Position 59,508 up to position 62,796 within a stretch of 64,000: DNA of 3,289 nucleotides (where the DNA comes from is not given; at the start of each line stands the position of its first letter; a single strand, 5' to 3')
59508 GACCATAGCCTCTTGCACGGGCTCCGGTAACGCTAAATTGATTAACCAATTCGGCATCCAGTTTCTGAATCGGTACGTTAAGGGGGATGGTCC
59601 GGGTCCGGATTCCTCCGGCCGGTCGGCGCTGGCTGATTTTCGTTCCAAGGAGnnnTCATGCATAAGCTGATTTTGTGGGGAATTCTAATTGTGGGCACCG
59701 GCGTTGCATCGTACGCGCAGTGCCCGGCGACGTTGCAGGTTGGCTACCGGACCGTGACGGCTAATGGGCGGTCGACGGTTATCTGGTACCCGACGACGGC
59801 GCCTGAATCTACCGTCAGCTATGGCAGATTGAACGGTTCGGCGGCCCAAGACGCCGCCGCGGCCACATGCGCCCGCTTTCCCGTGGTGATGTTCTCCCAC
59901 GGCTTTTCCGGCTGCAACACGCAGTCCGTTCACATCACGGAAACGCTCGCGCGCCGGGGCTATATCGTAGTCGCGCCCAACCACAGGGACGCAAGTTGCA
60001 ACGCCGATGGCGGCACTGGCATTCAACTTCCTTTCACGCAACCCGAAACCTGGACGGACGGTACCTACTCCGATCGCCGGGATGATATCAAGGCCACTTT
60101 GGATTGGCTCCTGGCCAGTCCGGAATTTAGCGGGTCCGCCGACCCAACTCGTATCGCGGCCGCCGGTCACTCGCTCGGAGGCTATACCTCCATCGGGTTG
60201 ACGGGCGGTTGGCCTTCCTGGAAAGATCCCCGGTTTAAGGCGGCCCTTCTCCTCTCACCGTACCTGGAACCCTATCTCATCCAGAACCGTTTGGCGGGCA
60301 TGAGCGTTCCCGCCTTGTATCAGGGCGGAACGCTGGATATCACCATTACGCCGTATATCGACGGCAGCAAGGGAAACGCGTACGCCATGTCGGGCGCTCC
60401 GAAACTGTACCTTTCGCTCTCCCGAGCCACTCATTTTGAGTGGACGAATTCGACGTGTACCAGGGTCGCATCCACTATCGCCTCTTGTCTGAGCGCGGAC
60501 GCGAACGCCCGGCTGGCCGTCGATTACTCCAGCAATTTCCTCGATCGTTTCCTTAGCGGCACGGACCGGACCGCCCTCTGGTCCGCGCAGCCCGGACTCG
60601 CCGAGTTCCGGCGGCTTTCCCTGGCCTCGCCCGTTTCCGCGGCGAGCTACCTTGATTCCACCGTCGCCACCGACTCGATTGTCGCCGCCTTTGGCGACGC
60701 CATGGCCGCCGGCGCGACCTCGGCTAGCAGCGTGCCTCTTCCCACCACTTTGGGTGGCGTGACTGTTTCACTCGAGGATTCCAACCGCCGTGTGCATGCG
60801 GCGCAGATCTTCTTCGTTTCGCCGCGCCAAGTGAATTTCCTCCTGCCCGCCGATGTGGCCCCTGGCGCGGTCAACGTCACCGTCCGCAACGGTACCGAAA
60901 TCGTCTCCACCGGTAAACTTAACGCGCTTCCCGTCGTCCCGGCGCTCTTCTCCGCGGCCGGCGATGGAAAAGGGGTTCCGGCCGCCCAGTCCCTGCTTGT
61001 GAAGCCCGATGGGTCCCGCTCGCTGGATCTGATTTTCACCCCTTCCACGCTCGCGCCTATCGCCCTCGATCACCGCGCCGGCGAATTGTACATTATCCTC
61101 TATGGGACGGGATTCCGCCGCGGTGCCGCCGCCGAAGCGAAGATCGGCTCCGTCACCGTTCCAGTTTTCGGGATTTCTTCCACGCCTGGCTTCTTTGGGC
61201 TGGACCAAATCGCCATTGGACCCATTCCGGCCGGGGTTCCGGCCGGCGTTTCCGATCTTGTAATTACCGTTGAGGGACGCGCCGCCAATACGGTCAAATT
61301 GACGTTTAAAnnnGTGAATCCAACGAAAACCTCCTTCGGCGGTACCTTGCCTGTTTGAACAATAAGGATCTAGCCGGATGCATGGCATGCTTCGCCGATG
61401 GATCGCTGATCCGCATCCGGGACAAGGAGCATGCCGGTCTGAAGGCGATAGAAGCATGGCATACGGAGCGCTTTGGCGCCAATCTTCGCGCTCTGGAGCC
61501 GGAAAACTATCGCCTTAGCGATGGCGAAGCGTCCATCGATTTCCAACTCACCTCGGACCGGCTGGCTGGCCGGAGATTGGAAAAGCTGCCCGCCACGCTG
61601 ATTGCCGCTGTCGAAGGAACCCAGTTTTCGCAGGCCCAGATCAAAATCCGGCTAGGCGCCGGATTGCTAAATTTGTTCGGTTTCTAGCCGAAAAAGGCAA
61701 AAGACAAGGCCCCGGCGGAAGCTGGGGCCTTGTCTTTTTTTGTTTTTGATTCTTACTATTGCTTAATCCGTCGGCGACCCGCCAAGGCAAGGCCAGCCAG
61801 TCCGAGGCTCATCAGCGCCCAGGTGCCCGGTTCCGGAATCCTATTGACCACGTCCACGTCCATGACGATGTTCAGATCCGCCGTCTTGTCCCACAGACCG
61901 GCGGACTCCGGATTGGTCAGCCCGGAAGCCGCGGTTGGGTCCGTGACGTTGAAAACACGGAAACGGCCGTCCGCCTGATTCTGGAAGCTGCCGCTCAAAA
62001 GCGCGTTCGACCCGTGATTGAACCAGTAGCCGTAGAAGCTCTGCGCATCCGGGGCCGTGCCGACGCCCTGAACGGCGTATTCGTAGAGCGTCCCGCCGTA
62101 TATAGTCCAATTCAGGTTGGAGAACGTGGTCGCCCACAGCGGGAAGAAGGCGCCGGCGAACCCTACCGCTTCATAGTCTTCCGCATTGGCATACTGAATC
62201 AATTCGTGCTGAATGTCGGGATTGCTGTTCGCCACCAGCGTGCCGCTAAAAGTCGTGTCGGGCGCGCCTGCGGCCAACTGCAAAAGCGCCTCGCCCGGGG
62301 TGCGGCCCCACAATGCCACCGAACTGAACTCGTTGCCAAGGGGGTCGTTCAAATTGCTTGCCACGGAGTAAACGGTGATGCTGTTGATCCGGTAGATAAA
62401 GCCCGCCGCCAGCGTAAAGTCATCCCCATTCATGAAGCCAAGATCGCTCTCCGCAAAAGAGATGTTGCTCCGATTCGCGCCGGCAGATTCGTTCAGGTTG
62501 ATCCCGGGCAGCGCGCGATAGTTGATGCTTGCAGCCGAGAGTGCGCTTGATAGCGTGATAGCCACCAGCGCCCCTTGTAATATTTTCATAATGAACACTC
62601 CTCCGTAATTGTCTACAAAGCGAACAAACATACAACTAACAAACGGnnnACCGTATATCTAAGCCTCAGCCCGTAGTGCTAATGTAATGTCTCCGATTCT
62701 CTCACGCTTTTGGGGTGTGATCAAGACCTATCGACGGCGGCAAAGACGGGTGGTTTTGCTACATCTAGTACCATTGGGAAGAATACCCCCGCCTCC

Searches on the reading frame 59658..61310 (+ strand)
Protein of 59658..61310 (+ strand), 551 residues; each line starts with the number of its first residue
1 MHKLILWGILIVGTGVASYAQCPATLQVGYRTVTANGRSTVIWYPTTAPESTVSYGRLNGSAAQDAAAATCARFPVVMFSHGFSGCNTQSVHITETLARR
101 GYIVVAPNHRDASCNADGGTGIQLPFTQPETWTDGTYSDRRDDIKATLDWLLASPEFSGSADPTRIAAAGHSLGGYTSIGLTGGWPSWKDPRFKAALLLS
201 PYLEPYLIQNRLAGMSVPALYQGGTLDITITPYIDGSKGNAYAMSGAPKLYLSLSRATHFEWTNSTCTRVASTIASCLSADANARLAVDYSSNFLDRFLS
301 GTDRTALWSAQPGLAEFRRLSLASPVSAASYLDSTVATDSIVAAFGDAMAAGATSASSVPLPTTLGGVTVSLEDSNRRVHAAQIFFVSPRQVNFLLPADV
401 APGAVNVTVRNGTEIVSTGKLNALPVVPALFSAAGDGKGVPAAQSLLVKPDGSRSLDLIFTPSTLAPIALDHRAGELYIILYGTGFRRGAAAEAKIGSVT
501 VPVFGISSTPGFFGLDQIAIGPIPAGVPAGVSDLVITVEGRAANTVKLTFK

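Call 16: search_protein_families(library=pfam, proteins=[window:59658-61310:+], max_evalue=0.01)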
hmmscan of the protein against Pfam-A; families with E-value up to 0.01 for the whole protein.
window:59658-61310:+ (551 aa): 10 families
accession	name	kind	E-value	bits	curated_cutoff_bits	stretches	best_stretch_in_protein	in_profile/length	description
PF03403.19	PAF-AH_p_II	-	3.7e-13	49.2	20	1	54-115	80-141/372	Platelet-activating factor acetylhydrolase, isoform II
PF12740.14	PETase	-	2.1e-07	31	28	1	138-273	97-224/263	PET hydrolase-like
PF07224.18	Chlorophyllase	-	1.6e-06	27.6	26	1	72-181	40-133/301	Chlorophyllase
PF02129.25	Peptidase_S15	-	0.00027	21.2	23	1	72-182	17-113/262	X-Pro dipeptidyl-peptidase (S15 family)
PF01738.24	DLH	-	0.00041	20.4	21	1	71-182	10-115/217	Dienelactone hydrolase family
PF12146.15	Hydrolase_4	-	0.00065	19.5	27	1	76-205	6-113/239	Serine aminopeptidase, S33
PF00326.27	Peptidase_S9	-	0.00078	19.4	22.6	1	92-186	5-86/213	Prolyl oligopeptidase family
PF00756.26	Esterase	-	0.0011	19.2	22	1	73-206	23-153/251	Putative esterase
PF07859.19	Abhydrolase_3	-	0.0033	17.6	25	1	141-204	49-111/210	alpha/beta hydrolase fold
PF12697.13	Abhydrolase_6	-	0.009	17.1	26.3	0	79-222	3-101/217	Alpha/beta hydrolase family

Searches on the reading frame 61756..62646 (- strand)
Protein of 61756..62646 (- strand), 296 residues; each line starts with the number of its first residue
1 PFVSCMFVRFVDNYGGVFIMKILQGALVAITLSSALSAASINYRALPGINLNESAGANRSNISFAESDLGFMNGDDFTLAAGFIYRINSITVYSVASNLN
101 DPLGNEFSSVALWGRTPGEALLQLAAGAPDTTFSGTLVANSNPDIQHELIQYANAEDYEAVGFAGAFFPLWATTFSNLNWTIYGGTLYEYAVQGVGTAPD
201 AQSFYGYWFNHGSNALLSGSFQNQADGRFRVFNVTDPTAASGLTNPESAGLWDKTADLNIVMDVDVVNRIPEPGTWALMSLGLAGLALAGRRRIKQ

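Call 16: search_protein_families(library=pfam, proteins=[window:61756-62646:-], max_evalue=0.01)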
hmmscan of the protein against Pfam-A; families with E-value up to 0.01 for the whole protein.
window:61756-62646:- (296 aa): 1 family
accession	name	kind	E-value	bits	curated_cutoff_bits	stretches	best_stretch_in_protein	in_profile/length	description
PF07589.16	PEP-CTERM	-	6.4e-06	26.5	20.7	1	270-293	2-24/24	PEP-CTERM motif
